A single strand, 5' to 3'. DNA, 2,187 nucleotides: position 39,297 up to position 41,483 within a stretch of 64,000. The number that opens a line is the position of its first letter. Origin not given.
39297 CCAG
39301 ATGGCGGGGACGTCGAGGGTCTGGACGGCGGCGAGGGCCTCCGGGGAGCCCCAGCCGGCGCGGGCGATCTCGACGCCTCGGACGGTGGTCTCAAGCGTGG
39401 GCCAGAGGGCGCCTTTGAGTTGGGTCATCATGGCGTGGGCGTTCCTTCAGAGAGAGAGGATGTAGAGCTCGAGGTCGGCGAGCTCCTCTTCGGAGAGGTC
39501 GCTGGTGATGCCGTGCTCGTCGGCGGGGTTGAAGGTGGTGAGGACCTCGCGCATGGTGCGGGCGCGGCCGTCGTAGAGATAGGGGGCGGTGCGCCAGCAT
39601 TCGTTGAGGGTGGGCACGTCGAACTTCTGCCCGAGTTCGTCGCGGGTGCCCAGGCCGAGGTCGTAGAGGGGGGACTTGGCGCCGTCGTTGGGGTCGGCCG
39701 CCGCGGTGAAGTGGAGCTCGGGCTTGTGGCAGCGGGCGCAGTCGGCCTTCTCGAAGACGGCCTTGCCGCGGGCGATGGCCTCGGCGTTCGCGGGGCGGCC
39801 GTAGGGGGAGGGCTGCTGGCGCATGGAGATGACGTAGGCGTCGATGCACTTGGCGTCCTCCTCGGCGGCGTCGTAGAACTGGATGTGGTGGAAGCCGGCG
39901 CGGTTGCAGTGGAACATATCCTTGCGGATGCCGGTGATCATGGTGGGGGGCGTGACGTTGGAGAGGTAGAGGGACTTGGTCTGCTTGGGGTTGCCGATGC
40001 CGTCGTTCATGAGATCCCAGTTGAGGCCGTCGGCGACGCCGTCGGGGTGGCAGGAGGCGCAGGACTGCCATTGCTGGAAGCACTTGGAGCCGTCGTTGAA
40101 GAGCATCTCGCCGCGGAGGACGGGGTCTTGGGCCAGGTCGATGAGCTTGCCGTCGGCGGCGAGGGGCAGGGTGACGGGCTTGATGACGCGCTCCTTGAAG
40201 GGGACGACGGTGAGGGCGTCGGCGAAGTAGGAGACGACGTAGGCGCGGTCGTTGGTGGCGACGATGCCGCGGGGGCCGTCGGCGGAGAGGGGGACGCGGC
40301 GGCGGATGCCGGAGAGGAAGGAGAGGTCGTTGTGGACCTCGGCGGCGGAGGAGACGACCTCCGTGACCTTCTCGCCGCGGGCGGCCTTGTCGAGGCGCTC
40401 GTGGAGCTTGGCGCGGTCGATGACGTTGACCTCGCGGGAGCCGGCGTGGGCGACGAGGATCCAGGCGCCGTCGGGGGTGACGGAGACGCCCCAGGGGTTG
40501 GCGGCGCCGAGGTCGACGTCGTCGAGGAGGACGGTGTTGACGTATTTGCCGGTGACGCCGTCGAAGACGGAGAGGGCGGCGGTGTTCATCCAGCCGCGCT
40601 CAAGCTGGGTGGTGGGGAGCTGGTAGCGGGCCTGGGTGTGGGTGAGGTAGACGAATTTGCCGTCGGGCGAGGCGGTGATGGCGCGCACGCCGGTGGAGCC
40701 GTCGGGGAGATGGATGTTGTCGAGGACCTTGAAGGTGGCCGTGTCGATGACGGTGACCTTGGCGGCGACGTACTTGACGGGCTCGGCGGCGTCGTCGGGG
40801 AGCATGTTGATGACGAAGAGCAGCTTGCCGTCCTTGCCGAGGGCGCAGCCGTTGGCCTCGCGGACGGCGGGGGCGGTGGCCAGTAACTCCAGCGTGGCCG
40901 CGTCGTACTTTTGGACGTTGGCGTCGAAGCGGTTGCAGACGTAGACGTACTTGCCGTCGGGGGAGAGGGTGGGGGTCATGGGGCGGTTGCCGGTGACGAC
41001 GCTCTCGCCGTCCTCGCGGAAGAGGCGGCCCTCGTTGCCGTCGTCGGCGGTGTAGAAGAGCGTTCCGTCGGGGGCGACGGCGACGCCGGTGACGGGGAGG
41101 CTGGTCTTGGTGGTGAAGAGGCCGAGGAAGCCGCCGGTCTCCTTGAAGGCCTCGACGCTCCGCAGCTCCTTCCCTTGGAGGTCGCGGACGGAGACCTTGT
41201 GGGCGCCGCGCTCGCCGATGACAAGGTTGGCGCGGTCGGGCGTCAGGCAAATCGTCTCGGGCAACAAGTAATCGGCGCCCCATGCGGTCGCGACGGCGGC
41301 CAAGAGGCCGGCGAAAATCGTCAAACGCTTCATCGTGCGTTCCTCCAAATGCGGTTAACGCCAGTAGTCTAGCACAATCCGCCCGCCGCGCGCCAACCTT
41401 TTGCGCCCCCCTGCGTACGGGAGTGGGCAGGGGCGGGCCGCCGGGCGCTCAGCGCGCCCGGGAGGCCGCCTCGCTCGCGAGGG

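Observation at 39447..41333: Beta-propeller fused to a di-haem cytochrome c domain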

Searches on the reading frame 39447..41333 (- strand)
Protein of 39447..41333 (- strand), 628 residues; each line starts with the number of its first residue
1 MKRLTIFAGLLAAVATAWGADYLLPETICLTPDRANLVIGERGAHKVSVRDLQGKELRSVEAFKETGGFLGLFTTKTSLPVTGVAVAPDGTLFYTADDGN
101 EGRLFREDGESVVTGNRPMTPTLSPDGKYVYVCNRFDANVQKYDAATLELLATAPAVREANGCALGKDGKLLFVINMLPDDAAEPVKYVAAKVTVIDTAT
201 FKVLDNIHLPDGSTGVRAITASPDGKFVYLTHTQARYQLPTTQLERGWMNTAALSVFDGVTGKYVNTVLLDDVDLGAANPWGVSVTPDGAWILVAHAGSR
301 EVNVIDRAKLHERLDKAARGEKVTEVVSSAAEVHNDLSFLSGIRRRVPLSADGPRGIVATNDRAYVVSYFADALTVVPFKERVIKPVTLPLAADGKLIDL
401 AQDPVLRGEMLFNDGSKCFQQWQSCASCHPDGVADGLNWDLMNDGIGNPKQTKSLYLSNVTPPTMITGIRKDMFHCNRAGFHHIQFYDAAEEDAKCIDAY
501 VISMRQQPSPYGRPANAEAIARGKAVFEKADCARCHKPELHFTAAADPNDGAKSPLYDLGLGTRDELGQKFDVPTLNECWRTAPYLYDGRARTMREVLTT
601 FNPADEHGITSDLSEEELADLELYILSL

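Call 3: search_protein_families(library=pfam, proteins=[window:39447-41333:-], max_evalue=0.1)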
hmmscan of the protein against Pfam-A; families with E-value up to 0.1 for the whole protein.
window:39447-41333:- (628 aa): 15 families
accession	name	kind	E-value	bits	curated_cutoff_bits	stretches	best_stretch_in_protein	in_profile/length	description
PF03150.19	CCP_MauG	-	1.6e-07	32.5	25.6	1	408-460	7-61/149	Di-haem cytochrome c peroxidase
PF10282.15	Lactonase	-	2.2e-07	30.9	21.7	1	168-322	201-335/344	Lactonase, 7-bladed beta-propeller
PF14495.11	Cytochrom_C550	-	1.1e-06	28.8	27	1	518-626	24-120/136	Cytochrome c-550 domain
PF21783.3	YNCE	-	2.2e-06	27.7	27.1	1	126-222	252-337/339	YNCE-like beta-propeller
PF00034.26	Cytochrom_C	-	3.6e-06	28.6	21.3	1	520-628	1-89/90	Cytochrome c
PF00400.38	WD40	-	1.9e-05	25.4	27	0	80-99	13-33/39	WD domain, G-beta repeat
PF13442.11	Cytochrome_CBB3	-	8.7e-05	23.2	27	1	519-539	2-20/68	Cytochrome C oxidase, cbb3-type, subunit III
PF02239.22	Cytochrom_D1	-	0.00011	21.3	25.5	1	121-181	41-100/368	Cytochrome D1 heme domain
PF25174.1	Beta-prop_THOC3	-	0.00024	20.6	305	1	111-226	84-184/272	THOC3 beta-propeller domain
PF07676.18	PD40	-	0.00025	21.3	20.9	0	119-131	12-24/38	WD40-like Beta Propeller Repeat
PF03088.22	Str_synth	-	0.001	19.6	25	0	122-143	63-84/89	Strictosidine synthase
PF21419.2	RoxA-like_Cyt-c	-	0.023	14.7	26.7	1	574-599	5-30/39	RoxA-like, cytochrome c-like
PF14522.11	Cytochrome_C7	-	0.035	14.4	24.8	0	528-544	40-56/67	Cytochrome c7 and related cytochrome c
PF06537.16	DHOR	-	0.047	12.6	22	0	488-544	331-387/499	Di-haem oxidoreductase, putative peroxidase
PF01731.26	Arylesterase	-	0.05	14.3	21.3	0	122-144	60-82/86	Arylesterase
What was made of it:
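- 39450..40136 (-): Di-haem cytochrome c domain, residues about 400-628, homologous to the HZS gamma subunit. Pfam CCP_MauG and Cytochrom_C (call 3).
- On Bacterial di-haem cytochrome c peroxidase / MauG (PF03150): PF03150 scores 32.5 bits against 25.6, but covers only residues 408-460 (call 3).
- Checked: Pfam reports Lactonase and YNCE propeller matches, and CCP_MauG and Cytochrom_C above their cutoffs (call 3).
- Pfam CCP_MauG scores above its cutoff (32.5 against 25.6, call 3).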

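Call 4: search_protein_families(library=ncbifam, proteins=[window:39447-41333:-], max_evalue=0.1)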
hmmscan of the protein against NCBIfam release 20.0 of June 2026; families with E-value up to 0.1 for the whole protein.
window:39447-41333:- (628 aa): 20 families
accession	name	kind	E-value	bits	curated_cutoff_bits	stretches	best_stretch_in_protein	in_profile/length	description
NF052342.1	hydrazine_BC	exception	2.4e-30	105.3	1250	3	191-378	194-374/690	hydrazine synthase subunit beta-gamma fusion subunit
NF052340.1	hydrazine_beta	equivalog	6e-21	74.9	560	2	185-377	182-367/372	hydrazine synthase subunit beta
NF052341.1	hydrazine_gamma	equivalog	4.3e-18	65.4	625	2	566-625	276-336/339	hydrazine synthase subunit gamma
TIGR03866.1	PQQ_ABC_repeats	subfamily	9.5e-14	51.2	287.3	1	111-231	36-142/310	PQQ-dependent catabolism-associated beta-propeller protein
TIGR02276.1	beta_rpt_yvtn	repeat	2e-09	37.3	27.85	0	193-208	16-31/42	beta-propeller repeat protein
NF052460.1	L-NosZ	equivalog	2.9e-09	36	700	1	118-231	134-233/480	clade III lactonase-type nitrous-oxide reductase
TIGR04039.1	MXAN_0977_Heme2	hypoth_equivalog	2e-08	33.7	362.85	2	405-461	12-68/336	MbnH family di-heme enzyme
TIGR00782.1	ccoP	equivalog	3.1e-06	26.7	179.95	1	393-537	89-219/285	cytochrome-c oxidase, cbb3-type subunit III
TIGR03791.1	TTQ_mauG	equivalog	3.8e-06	26.3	443.85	1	517-603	156-246/291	tryptophan tryptophylquinone biosynthesis enzyme MauG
TIGR03045.1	PS_II_C550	equivalog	6.3e-05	22.7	177.75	0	518-626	49-145/159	photosystem II cytochrome c-550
TIGR03907.1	QH_beta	equivalog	0.00016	20.9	223.2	0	192-233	12-52/338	quinohemoprotein amine dehydrogenase subunit beta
NF052280.1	7_blade_YncE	equivalog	0.00031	19.6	400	0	128-174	269-315/338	7-bladed beta-propeller protein YncE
NF011054.0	PRK14486.1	equivalog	0.0007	19.2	447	1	507-553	204-247/294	putative bifunctional cbb3-type cytochrome c oxidase subunit II/cytochrome c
TIGR03981.2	SAM_quin_mod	hypoth_equivalog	0.0011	17.9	340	0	526-603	274-361/411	His-Xaa-Ser system-associated MauG-like protein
NF040606.1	CytoC_perox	subfamily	0.0016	17.7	150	1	412-599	298-454/524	di-heme-cytochrome C peroxidase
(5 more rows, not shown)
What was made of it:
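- On Bacterial di-haem cytochrome c peroxidase / MauG (PF03150): NCBIfam CytoC_perox scores 17.7 against 150, MauG 26 against 444 and MbnH 34 against 363, all below cutoff (call 4).
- NCBIfam's top three hits are HZS-BC (2.4e-30), HZS-beta and HZS-gamma (call 4). The NCBIfam CytoC_perox model scores 17.7 against a cutoff of 150 (call 4).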

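Call 5: search_solved_structures(query=window:39447-41333:-, max_evalue=1, show_alignments=3)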
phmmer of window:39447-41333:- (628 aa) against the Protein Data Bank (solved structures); distinct sequences matched with E-value up to 1: 23.
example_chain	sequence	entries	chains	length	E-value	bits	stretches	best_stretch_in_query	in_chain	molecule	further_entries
5c2v_B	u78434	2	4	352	5.5e-21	77.9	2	111-310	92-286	HYDRAZINE SYNTHASE BETA SUBUNIT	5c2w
1l0q_A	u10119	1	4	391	5.5e-19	71.2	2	112-179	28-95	Surface layer protein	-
5c2v_C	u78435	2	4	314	1.5e-16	63.2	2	566-626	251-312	HYDRAZINE SYNTHASE GAMMA SUBUNIT | Hypothetical (Di heme) protein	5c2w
7bie_A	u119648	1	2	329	1.4e-14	56.7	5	59-131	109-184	nvWRAP-T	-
7bif_A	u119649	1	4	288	7.1e-13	51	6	59-130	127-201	v22WRAP-T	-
7bid_A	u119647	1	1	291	1.6e-12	49.9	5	58-130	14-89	v31WRAP-T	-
7big_A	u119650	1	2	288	1.7e-12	49.8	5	59-130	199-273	v13WRAP-T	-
6r60_A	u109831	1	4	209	2.9e-06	29.2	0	58-130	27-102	WD-40 repeat protein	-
6r5y_A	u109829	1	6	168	7.1e-05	24.6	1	59-130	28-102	WD-40 repeat protein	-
6e1c_A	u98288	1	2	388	0.002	19.8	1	532-602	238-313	Di-heme enzyme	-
6r5z_A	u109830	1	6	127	0.0021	19.7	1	59-130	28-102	9-bladed beta-propeller formed by three 3-bladed fragments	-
3scy_A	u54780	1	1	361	0.0031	19.2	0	112-182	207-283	Hypothetical bacterial 6-phosphogluconolactonase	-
4qrj_A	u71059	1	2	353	0.0073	18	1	116-182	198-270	putative 6-phosphogluconolactonase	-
3bws_A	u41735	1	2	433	0.011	17.4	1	127-230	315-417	protein Lp49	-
3fgb_A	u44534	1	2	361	0.02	16.5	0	111-182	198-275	uncharacterized protein Q89ZH8_BACTN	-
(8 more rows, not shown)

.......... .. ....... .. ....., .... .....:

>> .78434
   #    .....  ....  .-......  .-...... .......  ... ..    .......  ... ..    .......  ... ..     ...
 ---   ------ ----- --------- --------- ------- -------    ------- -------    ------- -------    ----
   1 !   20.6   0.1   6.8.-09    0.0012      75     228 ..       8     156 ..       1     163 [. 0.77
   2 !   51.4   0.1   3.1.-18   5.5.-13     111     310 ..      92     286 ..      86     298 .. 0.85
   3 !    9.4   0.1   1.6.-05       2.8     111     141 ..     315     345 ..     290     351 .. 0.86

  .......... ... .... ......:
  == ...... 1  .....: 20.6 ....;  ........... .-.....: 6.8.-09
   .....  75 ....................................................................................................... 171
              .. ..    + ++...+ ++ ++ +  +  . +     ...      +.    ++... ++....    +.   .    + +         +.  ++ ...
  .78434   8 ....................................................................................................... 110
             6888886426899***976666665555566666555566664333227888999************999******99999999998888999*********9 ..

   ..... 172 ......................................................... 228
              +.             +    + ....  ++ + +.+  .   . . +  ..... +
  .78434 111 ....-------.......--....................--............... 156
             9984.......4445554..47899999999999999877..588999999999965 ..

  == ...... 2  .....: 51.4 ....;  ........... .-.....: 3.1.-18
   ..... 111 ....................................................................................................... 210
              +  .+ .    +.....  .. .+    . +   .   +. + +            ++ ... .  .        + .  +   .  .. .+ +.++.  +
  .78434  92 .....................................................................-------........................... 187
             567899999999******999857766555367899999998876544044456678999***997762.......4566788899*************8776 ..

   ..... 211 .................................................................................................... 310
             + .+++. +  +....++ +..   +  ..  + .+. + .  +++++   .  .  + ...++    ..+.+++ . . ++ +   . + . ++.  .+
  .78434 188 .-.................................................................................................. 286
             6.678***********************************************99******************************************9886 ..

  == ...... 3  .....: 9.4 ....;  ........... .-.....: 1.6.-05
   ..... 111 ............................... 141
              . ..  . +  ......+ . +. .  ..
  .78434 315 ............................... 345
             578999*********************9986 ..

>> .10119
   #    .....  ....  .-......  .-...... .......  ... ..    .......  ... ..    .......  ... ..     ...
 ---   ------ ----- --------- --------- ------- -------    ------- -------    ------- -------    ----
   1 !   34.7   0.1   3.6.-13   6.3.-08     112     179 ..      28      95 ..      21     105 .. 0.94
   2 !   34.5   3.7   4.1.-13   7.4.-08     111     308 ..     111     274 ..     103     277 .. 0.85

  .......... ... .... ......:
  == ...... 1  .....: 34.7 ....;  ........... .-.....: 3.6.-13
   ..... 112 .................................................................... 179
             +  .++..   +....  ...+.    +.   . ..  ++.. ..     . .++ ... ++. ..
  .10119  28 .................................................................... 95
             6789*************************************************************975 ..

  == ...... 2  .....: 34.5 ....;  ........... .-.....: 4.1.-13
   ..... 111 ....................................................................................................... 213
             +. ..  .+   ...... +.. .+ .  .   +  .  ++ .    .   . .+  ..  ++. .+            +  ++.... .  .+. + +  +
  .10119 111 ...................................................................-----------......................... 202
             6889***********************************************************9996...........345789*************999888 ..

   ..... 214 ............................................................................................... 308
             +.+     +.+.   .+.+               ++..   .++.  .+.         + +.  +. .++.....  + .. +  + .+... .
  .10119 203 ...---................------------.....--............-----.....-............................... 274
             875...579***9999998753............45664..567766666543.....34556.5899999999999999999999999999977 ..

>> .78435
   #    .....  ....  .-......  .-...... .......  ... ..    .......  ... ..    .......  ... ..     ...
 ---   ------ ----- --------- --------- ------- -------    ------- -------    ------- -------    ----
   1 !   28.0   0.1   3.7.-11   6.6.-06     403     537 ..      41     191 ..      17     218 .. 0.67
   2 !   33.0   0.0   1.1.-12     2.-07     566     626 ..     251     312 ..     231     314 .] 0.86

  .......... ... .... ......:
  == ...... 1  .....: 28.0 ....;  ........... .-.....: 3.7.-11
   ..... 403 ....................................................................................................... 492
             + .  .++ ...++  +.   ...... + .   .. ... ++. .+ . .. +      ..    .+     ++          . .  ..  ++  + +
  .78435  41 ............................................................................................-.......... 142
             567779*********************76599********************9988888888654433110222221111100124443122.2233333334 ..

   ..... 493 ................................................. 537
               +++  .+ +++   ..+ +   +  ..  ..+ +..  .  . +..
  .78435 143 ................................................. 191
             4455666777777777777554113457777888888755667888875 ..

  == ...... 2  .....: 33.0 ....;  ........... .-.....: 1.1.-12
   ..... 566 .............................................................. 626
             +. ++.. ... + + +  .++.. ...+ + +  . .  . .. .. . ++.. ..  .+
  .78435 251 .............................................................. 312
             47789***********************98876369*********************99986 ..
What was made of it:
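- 39447..41333 (-): Gene for the 628-aa HZS-beta-gamma-like propeller/di-haem protein (stop codon 39447-39449). Family hits (calls 3, 4, 5).
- PDB sequence hits are 5c2v_B at 5.5e-21 and 5c2v_C at 1.5e-16 (call 5).
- Tried and rejected: First accepted from the phmmer alignment (call 5).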
